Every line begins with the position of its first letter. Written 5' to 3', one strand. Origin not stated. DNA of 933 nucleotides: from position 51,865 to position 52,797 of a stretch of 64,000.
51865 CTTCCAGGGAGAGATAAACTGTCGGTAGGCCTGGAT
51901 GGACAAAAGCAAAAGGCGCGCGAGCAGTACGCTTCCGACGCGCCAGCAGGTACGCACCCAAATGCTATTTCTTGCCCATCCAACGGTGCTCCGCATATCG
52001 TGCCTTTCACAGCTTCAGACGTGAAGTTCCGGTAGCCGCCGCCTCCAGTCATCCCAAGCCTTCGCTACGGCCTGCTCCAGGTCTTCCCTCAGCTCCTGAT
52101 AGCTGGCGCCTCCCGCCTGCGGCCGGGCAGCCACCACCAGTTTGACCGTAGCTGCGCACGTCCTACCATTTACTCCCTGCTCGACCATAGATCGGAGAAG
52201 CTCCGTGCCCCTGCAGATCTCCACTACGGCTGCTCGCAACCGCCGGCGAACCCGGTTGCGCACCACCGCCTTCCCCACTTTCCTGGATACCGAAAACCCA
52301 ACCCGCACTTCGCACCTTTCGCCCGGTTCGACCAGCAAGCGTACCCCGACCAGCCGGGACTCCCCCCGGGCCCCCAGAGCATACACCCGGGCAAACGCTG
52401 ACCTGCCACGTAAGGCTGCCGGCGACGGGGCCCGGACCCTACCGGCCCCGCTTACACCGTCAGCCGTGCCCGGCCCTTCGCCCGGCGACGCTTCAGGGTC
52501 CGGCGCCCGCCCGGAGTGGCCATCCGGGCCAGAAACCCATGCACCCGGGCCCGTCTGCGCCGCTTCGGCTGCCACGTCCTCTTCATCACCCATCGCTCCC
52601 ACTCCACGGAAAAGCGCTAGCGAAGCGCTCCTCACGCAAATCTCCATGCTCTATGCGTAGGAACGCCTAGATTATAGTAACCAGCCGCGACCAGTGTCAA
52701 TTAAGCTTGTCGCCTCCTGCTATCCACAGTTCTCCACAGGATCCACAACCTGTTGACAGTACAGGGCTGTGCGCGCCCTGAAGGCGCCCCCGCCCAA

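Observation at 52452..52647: rpmH (L34) is completely nested, out of frame, inside the 5' part of rnpA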

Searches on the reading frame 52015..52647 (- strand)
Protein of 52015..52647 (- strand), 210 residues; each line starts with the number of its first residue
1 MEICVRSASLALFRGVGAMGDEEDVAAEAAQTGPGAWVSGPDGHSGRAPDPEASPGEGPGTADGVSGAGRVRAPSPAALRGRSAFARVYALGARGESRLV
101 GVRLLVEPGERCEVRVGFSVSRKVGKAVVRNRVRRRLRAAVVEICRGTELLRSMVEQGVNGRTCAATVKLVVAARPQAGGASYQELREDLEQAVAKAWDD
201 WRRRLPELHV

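Call 3: search_protein_families(library=pfam, proteins=[window:52015-52647:-], max_evalue=0.01)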
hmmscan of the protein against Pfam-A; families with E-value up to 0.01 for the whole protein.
window:52015-52647:- (210 aa): 1 family
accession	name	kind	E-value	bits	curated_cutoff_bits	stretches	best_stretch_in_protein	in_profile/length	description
PF00825.24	Ribonuclease_P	-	3.5e-18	66.1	22.3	1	77-197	5-108/109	Ribonuclease P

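Call 4: search_protein_families(library=ncbifam, proteins=[window:52015-52647:-], max_evalue=0.01)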
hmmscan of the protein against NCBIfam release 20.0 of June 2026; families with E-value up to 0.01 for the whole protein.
window:52015-52647:- (210 aa): 2 families
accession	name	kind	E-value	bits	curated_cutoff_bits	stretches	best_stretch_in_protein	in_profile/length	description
TIGR00188.1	rnpA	equivalog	4e-12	46.3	38.35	1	77-143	5-70/111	ribonuclease P protein component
NF002507.0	PRK01903.1-1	equivalog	6.7e-05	23.1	225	1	76-193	17-135/150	ribonuclease P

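Call 5: find_homologous_proteins(query=window:52015-52647:-)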
Query window:52015-52647:- (210 aa): 151 proteins with E <= 0.001 among 6874 candidates; the best 120 are listed.
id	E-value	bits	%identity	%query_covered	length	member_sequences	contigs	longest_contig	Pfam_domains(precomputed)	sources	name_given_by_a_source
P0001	5.5e-112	390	99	89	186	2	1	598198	PF00825.25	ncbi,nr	ncbi:MAG: ribonuclease P protein component [Limnochordales bacterium]|nr:ribonuclease P protein comp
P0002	3.6e-61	224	64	91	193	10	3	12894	PF00825.25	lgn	-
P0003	2.9e-18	84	42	85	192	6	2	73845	PF00825.25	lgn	-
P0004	3.7e-17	81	44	85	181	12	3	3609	PF00825.25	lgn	-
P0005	1.3e-10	59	43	60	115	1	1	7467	PF00825.25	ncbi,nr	ncbi:MAG: ribonuclease P protein component [Deltaproteobacteria bacterium]|nr:ribonuclease P protein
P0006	2.0e-10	59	43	59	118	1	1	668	PF00825.25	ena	-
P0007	5.9e-10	57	42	57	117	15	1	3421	PF00825.25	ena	-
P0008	6.5e-10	57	38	57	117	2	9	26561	PF00825.25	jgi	-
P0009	1.9e-9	56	79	13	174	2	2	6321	PF00825.25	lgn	-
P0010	3.4e-9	55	39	59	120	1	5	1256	PF00825.25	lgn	-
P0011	8.9e-9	53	35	57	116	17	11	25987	PF00825.25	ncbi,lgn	-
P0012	2.7e-8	52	59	23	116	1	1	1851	PF00825.25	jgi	jgi:ribonuclease P protein component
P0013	3.2e-8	52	41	58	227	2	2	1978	PF00825.25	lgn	-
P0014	5.7e-8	51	39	50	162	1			PF00825.25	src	-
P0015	1.0e-7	50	35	57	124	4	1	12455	PF00825.25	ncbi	ncbi:MAG: ribonuclease P protein component [Deinococcales bacterium]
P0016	1.9e-7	49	31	84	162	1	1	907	PF00825.25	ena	-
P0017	2.0e-7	49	33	57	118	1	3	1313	PF00825.25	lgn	-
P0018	3.0e-7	48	40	55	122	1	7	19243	PF00825.25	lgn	-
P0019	3.3e-7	48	39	39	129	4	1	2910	PF00825.25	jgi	jgi:ribonuclease P protein component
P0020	3.5e-7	48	48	40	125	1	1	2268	PF00825.25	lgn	-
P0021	3.8e-7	48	36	84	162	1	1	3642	PF00825.25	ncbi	-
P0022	4.9e-7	48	35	62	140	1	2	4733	PF00825.25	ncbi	ncbi:MAG: ribonuclease P protein component [Armatimonadota bacterium]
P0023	6.9e-7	47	47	40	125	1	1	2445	PF00825.25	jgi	jgi:ribonuclease P protein component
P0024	8.4e-7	47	49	39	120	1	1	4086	PF00825.25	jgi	-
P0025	8.5e-7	47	49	42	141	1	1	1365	PF00825.25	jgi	jgi:ribonuclease P protein component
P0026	1.1e-6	47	41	59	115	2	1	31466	PF00825.25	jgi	-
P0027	1.2e-6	46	48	27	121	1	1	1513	PF00825.25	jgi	jgi:ribonuclease P protein component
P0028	1.3e-6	46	42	59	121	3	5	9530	PF00825.25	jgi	jgi:ribonuclease P protein component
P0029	1.4e-6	46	47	39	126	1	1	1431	PF00825.25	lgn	-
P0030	1.5e-6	46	40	58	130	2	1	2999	PF00825.25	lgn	-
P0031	1.7e-6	46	39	60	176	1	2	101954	PF00825.25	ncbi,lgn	-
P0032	2.9e-6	45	56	23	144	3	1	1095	PF00825.25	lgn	-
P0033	3.2e-6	45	48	32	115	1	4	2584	PF00825.25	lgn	-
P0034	3.6e-6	45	54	27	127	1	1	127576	PF00825.25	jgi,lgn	-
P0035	3.6e-6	45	47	48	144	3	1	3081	PF00825.25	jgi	jgi:ribonuclease P protein component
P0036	3.7e-6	45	46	40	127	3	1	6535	PF00825.25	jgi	-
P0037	3.9e-6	45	74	13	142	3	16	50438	PF00825.25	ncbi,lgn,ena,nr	ncbi:MAG: ribonuclease P protein component [Rhodospirillales bacterium]|nr:ribonuclease P protein co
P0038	4.0e-6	45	36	59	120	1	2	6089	PF00825.25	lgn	-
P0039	4.1e-6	45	44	24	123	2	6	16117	PF00825.25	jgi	jgi:ribonuclease P protein component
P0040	4.4e-6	45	53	30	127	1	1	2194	PF00825.25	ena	-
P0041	4.6e-6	45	38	56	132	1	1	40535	PF00825.25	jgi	jgi:ribonuclease P protein component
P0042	4.9e-6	44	35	45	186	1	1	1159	PF00825.25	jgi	jgi:ribonuclease P protein component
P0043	5.1e-6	44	38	60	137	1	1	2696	PF00825.25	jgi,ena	jgi:ribonuclease P protein component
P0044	6.0e-6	44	37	56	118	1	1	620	PF00825.25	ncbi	-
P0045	7.1e-6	44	93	7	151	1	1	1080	PF00825.25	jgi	-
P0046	8.6e-6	44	39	57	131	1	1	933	PF00825.25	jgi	jgi:ribonuclease P protein component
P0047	1.0e-5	43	30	51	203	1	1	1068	PF00825.25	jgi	jgi:ribonuclease P protein component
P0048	1.1e-5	43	39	57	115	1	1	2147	PF00825.25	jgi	jgi:ribonuclease P protein component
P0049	1.1e-5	43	36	55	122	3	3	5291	PF00825.25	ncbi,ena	-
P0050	1.7e-5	43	38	61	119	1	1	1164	PF00825.25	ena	-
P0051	1.9e-5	43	46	42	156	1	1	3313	PF00825.25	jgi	jgi:ribonuclease P protein component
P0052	2.1e-5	42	47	26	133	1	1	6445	PF00825.25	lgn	-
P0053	2.5e-5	42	43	36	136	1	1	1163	PF00825.25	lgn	-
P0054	2.6e-5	42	79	9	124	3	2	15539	PF00825.25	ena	-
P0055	2.8e-5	42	85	6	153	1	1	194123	PF00825.25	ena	-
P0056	3.4e-5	42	35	57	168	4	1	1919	PF00825.25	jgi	jgi:ribonuclease P protein component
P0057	3.8e-5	42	43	41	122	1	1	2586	PF00825.25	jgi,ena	jgi:ribonuclease P protein component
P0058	4.0e-5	41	40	49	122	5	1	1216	PF00825.25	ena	-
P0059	4.2e-5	41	35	57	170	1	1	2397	PF00825.25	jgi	jgi:RNase P protein component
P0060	4.9e-5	41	31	52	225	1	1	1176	PF00825.25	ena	-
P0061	5.4e-5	41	51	26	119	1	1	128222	PF00825.25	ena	-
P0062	5.5e-5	41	53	29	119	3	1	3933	PF00825.25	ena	-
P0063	6.1e-5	41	45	40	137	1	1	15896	PF00825.25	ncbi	ncbi:MAG: ribonuclease P protein component [Magnetococcus sp. DMHC-8]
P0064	6.6e-5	41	36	56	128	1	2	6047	PF00825.25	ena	-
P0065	6.7e-5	41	73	18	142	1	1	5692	PF00825.25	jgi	jgi:ribonuclease P protein component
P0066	7.5e-5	41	36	57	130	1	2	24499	PF00825.25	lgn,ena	-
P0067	8.0e-5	41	37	56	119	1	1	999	PF00825.25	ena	-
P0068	8.4e-5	40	39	62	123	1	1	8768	PF00825.25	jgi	jgi:ribonuclease P protein component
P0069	8.6e-5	40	39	60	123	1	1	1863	PF00825.25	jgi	jgi:ribonuclease P protein component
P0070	9.6e-5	40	90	10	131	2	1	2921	PF00825.25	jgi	jgi:ribonuclease P protein component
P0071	1.0e-4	40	37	61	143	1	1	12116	PF00825.25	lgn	-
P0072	1.0e-4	40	74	13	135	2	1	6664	PF00825.25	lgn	-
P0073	1.1e-4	40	36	63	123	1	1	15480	PF00825.25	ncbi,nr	ncbi:MAG: ribonuclease P protein component [Magnetococcales bacterium]|nr:ribonuclease P protein com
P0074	1.1e-4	40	76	14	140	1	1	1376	PF00825.25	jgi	jgi:ribonuclease P protein component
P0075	1.1e-4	40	80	12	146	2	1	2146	PF00825.25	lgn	-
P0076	1.2e-4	40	76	10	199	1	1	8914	PF00825.25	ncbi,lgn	-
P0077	1.2e-4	40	48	40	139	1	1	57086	PF00825.25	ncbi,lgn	ncbi:MAG: ribonuclease P protein component [Gemmatimonas sp.]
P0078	1.2e-4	40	68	19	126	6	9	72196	PF00825.25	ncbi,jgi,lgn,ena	ncbi:MAG: ribonuclease P protein component [Rhodospirillaceae bacterium]|jgi:ribonuclease P protein 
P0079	1.2e-4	40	49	24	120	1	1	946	PF00825.25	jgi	jgi:ribonuclease P protein component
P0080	1.2e-4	40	90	10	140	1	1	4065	PF00825.25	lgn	-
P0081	1.3e-4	40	49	32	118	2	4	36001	PF00825.25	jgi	jgi:ribonuclease P protein component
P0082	1.3e-4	40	42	42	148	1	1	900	PF00825.25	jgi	-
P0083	1.4e-4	40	93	7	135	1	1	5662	PF00825.25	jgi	jgi:ribonuclease P protein component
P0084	1.5e-4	40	79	7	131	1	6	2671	PF00825.25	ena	-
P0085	1.5e-4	40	40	31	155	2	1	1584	PF00825.25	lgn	-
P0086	1.6e-4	40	40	56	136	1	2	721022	PF00825.25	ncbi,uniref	ncbi:ribonuclease P protein component [Microbaculum marinum]|uniref:Ribonuclease P protein component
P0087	1.6e-4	40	28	50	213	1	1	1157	PF00825.25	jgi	jgi:ribonuclease P protein component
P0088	1.7e-4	39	47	33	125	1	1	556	PF00825.25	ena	-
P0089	1.8e-4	39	48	27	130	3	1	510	PF00825.25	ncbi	-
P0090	1.9e-4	39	52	29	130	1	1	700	PF00825.25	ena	-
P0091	2.0e-4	39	31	59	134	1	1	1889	PF00825.25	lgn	-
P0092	2.1e-4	39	46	33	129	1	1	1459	PF00825.25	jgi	jgi:ribonuclease P protein component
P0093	2.2e-4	39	50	30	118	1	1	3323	PF00825.25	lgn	-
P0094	2.2e-4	39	82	10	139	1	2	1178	PF00825.25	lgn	-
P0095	2.3e-4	39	40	23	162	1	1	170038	PF00825.25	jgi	-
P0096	2.4e-4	39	90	10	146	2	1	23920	PF00825.25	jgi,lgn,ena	-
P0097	2.4e-4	39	76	10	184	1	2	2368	PF00825.25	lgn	-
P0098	2.4e-4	39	41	39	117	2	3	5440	PF00825.25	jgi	jgi:ribonuclease P protein component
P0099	2.5e-4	39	83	11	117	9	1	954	PF00825.25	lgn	-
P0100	2.5e-4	39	90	10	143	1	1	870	PF00825.25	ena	-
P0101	2.6e-4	39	35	58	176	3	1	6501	PF00825.25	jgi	jgi:RNase P protein component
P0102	2.6e-4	39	47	32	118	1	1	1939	PF00825.25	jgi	jgi:ribonuclease P protein component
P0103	2.6e-4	39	85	10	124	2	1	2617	PF00825.25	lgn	-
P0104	2.8e-4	39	90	10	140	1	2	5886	PF00825.25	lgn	-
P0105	2.8e-4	39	82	5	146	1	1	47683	PF00825.25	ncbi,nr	ncbi:MAG: ribonuclease P protein component [Rhodospirillales bacterium]|nr:ribonuclease P protein co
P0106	3.0e-4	39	54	16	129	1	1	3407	PF00825.25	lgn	-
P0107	3.0e-4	39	93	7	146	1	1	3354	PF00825.25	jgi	jgi:ribonuclease P protein component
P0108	3.1e-4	39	47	23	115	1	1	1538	PF00825.25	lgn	-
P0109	3.3e-4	38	61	26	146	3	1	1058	PF00825.25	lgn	-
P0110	3.4e-4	38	33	47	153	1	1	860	PF00825.25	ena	-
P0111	3.4e-4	38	90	10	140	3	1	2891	PF00825.25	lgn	-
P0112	3.4e-4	38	64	10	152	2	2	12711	PF00825.25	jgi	jgi:ribonuclease P protein component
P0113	3.4e-4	38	36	82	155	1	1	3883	PF00825.25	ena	-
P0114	3.7e-4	38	35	40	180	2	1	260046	PF00825.25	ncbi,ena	-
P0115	4.1e-4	38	46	39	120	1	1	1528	PF00825.25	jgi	jgi:ribonuclease P protein component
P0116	4.1e-4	38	37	56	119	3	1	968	PF00825.25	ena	-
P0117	4.3e-4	38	90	10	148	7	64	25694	PF00825.25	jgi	jgi:ribonuclease P protein component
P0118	4.4e-4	38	90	10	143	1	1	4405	PF00825.25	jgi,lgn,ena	jgi:ribonuclease P protein component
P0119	4.5e-4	38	40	32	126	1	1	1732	PF00825.25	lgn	-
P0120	4.6e-4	38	49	32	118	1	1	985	PF00825.25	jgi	jgi:ribonuclease P protein component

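Call 8: find_encoding_contigs(protein=P0002, flank=3000, max_places=3)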
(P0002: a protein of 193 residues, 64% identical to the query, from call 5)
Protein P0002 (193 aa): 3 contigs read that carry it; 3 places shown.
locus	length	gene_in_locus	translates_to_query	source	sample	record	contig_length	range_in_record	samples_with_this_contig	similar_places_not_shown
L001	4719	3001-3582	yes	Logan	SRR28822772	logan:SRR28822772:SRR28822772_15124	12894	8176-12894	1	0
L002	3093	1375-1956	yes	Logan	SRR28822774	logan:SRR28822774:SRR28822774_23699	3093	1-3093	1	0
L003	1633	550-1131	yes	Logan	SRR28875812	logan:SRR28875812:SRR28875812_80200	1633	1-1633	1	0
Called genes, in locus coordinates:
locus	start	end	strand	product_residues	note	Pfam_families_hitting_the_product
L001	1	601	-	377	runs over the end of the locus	PF00712:DNA_pol3_beta, PF02767:DNA_pol3_beta_2, PF02768:DNA_pol3_beta_3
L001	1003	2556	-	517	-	PF11638:DnaA_N, PF00308:Bac_DnaA, PF01695:IstB_IS21 (weak), PF00004:AAA (weak), PF22688:Hda_lid (faint), PF08299:Bac_DnaA_C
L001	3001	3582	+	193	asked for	PF00825:Ribonuclease_P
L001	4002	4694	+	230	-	PF02096:60KD_IMP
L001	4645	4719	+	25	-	?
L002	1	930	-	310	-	?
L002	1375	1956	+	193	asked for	PF00825:Ribonuclease_P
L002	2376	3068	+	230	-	PF02096:60KD_IMP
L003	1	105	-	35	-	?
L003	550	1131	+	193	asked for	PF00825:Ribonuclease_P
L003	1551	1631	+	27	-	?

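Call 9: find_encoding_contigs(protein=P0003, flank=3000, max_places=3)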
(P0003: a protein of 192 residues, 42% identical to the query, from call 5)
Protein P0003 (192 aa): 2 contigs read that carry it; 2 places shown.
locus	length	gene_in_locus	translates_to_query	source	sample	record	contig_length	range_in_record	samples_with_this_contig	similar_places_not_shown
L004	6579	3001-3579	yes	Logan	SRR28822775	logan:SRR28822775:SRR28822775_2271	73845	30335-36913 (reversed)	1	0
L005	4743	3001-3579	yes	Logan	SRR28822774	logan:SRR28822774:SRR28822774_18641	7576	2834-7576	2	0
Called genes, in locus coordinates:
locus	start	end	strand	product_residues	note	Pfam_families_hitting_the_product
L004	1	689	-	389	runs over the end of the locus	PF00712:DNA_pol3_beta, PF02767:DNA_pol3_beta_2, PF02768:DNA_pol3_beta_3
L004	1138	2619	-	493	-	PF11638:DnaA_N, PF00308:Bac_DnaA, PF01695:IstB_IS21 (weak), PF00004:AAA (weak), PF08299:Bac_DnaA_C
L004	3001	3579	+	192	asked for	PF00825:Ribonuclease_P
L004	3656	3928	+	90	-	PF01809:YidD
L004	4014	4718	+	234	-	PF02096:60KD_IMP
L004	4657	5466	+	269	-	PF14804:Jag_N, PF13083:KH_KhpA-B, PF01424:R3H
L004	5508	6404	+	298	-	PF02527:GidB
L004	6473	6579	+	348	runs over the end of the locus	PF02195:ParB_N, PF17762:HTH_ParB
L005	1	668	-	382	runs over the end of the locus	PF00712:DNA_pol3_beta, PF02767:DNA_pol3_beta_2, PF02768:DNA_pol3_beta_3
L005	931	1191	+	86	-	-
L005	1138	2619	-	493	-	PF11638:DnaA_N, PF00308:Bac_DnaA, PF01695:IstB_IS21 (weak), PF00004:AAA (weak), PF08299:Bac_DnaA_C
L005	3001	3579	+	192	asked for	PF00825:Ribonuclease_P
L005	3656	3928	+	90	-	PF01809:YidD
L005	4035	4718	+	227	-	PF02096:60KD_IMP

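Call 10: find_encoding_contigs(protein=P0004, flank=3000, max_places=3)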
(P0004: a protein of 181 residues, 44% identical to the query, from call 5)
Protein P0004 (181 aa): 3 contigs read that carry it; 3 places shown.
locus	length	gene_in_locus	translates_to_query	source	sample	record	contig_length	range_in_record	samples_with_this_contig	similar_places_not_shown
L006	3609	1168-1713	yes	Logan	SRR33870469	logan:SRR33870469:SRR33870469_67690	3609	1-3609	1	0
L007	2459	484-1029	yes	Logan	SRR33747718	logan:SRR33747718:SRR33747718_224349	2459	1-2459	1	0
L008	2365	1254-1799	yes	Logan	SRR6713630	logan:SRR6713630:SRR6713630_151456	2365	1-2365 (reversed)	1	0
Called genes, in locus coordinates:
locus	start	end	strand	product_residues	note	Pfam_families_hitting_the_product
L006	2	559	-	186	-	?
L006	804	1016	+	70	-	-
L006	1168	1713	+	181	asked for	PF00825:Ribonuclease_P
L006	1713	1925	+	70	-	PF01809:YidD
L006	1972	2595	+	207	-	PF02096:60KD_IMP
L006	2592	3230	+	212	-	PF14804:Jag_N, PF13083:KH_KhpA-B, PF01424:R3H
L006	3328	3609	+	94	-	?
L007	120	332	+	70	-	-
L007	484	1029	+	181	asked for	PF00825:Ribonuclease_P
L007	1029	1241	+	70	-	PF01809:YidD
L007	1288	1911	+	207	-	PF02096:60KD_IMP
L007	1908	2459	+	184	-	?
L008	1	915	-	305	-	?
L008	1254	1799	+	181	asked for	PF00825:Ribonuclease_P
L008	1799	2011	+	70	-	PF01809:YidD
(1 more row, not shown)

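Call 17: find_related_loci(query=A1, collection=genome_contigs, flank=2500)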
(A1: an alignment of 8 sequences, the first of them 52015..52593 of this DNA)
Query A1 (192 aa) in genome_contigs; peptide patterns used: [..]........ (x = any residue, [..] = any of these).
600 stretches matched a pattern (row limit reached: there are more); 427 encode a relative of the query (tblastn E <= 1e-3); the best 80 are kept; 80 distinct loci.
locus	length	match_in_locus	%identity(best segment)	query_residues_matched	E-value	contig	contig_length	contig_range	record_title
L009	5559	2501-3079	66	1-192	2e-59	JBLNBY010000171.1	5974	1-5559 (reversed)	MAG: Bacteroidota bacterium isolate MAG139 PRJNA950955_bin45_renamed_170, whole genome shotgun sequence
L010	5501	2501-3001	37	3-179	3e-18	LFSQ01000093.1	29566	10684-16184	MAG: Syntrophomonas sp. DTU019 scaffold4011, whole genome shotgun sequence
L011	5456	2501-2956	38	3-179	1e-17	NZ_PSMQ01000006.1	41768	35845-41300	MAG: Thermus sp. isolate ERB_17_4 NODE_226_length_41768_cov_2.170292, whole genome shotgun sequence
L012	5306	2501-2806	43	59-179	2e-16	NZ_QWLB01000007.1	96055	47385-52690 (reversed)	Meiothermus granaticius NBRC 107808 strain AF-68 contig_7, whole genome shotgun sequence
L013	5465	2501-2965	34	3-179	9e-19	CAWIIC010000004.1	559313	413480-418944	MAG: uncultured proteobacterium isolate MFD05502.bin.2.114 genome assembly, contig: contig_24489, whole genome shotgun s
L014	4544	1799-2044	47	77-179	4e-15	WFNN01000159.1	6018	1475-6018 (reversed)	MAG: Thermaceae bacterium isolate S012_106_esom k151_388895, whole genome shotgun sequence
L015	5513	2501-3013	31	2-178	7e-15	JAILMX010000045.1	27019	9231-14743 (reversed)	MAG: Desulfovibrio sp. isolate RUI265 k141_13326256_flag=1_multi=14.4259_len=27019, whole genome shotgun sequence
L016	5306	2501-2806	39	67-186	3e-14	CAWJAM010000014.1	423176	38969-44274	MAG: uncultured Rubrobacteraceae bacterium isolate MFD04850.bin.2.111 genome assembly, contig: contig_9139, whole genome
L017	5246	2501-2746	46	77-179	3e-14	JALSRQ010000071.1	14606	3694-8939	MAG: Thermaceae bacterium isolate 356-308_metabat1_scaf2bin.078 356-308_scaffold_2510_c1, whole genome shotgun sequence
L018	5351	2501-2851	38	4-123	1e-13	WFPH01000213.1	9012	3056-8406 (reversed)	MAG: Thermosulfurimonas sp. isolate S012_5 k151_85254, whole genome shotgun sequence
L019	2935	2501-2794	43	61-179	8e-14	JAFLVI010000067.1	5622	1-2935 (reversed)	MAG: Clostridiales bacterium isolate HAN101 Seq67, whole genome shotgun sequence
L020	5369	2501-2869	37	37-179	9e-14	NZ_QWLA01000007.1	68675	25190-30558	Calidithermus roseus strain NBRC 110900 contig_7, whole genome shotgun sequence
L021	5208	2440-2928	30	2-179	8e-14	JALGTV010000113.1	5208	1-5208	MAG: Candidatus Zipacnadia bacterium isolate Meg22_1012_Bin_287 Meg22_1012_Bin_287_scaffold_56704, whole genome shotgun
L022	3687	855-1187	36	60-179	1e-13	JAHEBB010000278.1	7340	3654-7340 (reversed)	MAG: Trueperaceae bacterium isolate Ww127 NODE_27336_length_7340_cov_4.751074, whole genome shotgun sequence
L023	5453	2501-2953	33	4-179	2e-13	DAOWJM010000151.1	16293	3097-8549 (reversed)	MAG TPA_asm: Dehalococcoidia bacterium isolate CSMAG_2069 CSMAG_2069_k141_1734814_length_16293_cov_108.0792, whole genom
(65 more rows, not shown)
